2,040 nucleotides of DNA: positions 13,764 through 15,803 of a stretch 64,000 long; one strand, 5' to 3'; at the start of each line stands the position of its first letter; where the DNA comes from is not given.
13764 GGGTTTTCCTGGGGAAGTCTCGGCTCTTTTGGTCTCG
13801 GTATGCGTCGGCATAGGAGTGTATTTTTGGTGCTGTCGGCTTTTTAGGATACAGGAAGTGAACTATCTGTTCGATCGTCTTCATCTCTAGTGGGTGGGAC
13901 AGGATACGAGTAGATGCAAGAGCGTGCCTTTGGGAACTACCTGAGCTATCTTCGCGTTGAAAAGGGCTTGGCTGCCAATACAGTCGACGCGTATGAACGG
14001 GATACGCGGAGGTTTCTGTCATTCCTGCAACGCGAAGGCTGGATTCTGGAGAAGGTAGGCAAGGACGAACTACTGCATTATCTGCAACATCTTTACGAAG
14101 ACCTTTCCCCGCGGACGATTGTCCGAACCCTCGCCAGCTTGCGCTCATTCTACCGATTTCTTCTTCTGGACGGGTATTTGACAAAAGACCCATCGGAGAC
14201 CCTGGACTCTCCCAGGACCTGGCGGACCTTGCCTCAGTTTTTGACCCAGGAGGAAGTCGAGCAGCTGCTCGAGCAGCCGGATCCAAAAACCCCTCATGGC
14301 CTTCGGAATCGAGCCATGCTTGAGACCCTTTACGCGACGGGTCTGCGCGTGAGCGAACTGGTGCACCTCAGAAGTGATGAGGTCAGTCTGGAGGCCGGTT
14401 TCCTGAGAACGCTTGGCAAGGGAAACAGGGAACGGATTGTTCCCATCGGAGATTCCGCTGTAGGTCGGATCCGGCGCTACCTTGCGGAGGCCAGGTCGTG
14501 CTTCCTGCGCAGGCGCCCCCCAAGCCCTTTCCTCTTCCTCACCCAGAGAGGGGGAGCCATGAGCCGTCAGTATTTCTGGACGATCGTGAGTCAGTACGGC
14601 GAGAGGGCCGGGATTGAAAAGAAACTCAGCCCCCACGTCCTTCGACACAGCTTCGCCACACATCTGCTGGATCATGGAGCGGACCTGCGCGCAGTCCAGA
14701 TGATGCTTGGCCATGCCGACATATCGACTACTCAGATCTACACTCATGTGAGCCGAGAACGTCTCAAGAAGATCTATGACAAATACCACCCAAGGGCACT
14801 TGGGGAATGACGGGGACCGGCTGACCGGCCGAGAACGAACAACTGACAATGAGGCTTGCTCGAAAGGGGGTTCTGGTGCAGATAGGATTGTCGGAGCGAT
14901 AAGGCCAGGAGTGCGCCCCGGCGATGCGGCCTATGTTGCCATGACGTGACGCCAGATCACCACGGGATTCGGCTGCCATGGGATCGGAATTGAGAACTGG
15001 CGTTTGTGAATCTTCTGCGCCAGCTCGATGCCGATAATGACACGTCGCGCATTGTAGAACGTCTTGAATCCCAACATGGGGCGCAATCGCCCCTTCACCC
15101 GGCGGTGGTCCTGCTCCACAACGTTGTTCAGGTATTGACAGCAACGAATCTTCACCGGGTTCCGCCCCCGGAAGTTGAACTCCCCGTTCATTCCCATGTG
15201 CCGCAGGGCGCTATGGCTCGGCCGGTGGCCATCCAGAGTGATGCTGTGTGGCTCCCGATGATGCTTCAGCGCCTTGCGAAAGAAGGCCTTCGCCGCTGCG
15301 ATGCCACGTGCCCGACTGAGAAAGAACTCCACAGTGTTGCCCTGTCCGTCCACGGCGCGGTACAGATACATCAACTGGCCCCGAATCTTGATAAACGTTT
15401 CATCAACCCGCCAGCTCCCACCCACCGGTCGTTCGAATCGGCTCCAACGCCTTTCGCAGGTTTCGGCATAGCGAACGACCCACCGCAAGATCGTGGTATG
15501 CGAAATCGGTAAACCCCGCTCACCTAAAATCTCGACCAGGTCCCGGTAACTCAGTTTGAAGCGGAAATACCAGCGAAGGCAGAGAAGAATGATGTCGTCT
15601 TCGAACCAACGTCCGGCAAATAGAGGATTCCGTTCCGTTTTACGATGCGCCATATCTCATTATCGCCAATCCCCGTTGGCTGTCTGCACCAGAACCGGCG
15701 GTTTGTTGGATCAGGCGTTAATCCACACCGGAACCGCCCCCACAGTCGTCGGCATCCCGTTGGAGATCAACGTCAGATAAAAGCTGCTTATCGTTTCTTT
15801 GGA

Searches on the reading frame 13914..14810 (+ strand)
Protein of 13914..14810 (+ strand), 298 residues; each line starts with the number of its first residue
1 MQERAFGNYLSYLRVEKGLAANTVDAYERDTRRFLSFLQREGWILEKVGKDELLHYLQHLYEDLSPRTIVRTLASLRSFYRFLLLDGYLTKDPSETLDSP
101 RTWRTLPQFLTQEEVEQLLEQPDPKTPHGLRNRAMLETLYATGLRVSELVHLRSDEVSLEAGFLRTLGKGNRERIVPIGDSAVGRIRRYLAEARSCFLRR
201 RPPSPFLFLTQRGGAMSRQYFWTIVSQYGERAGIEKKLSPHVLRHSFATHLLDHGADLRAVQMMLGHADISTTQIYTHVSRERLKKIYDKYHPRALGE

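Call 52: search_protein_families(library=ncbifam, proteins=[window:13914-14810:+], max_evalue=0.001)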
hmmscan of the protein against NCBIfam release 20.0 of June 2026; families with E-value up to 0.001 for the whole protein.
window:13914-14810:+ (298 aa): 13 families
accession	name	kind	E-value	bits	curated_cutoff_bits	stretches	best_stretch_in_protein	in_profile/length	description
TIGR02225.1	recomb_XerD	equivalog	5.2e-114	380.5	329.6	1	8-295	2-290/290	site-specific tyrosine recombinase XerD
NF001399.0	PRK00283.1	subfamily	8.4e-114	379.8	279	1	4-295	7-299/300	tyrosine recombinase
TIGR02224.1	recomb_XerC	equivalog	6.8e-96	321.1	335.15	1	8-295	2-293/295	tyrosine recombinase XerC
NF040815.2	recomb_XerA_Arch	equivalog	1.1e-71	241.5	220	1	8-288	2-263/263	site-specific tyrosine recombinase/integron integrase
NF002331.0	PRK01287.1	subfamily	2e-64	217.9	371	1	9-293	33-326/365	site-specific tyrosine recombinase XerC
TIGR02249.1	integrase_gron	subfamily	1.6e-42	146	265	2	217-283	238-304/315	integron integrase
NF003462.0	PRK05084.1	equivalog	2.3e-31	108.9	267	1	131-291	196-356/360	tyrosine recombinase XerS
NF011946.0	PRK15417.1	equivalog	8.8e-26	90.9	435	2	215-281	251-317/337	integron integrase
NF007370.0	PRK09870.1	subfamily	1.3e-25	90.3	221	1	108-293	11-193/200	tyrosine-type DNA invertase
NF007371.0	PRK09871.1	subfamily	8.1e-18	64.7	222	1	108-290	5-185/198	tyrosine-type DNA invertase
NF002685.0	PRK02436.1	equivalog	6.8e-09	35.9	178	1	15-273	10-240/245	site-specific tyrosine recombinase XerD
NF040693.1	recomb_GmtY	equivalog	2.4e-08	33.7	340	1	200-285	346-438/441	gamma-mobile-trio recombinase GmtY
NF041502.1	integrase_1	equivalog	0.00021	20.2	350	1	225-287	306-368/484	site-specific integrase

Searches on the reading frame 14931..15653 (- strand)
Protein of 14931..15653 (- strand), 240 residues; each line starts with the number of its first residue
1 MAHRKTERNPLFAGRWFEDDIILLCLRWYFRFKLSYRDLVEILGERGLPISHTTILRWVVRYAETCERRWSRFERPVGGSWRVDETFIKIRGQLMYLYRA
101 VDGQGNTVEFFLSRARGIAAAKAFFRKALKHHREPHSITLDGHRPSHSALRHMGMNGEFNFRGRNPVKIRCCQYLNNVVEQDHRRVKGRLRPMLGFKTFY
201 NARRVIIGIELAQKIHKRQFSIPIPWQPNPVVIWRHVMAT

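Call 52: search_protein_families(library=ncbifam, proteins=[window:14931-15653:-], max_evalue=0.001)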
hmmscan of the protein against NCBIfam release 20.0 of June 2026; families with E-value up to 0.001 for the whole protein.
window:14931-15653:- (240 aa): 2 families
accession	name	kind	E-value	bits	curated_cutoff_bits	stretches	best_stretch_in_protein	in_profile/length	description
NF033587.1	transpos_IS6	equivalog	7.8e-64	215.1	125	1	12-217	1-202/202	IS6 family transposase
NF033517.1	transpos_IS66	equivalog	1.2e-05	24.6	180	1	30-126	100-201/387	IS66 family transposase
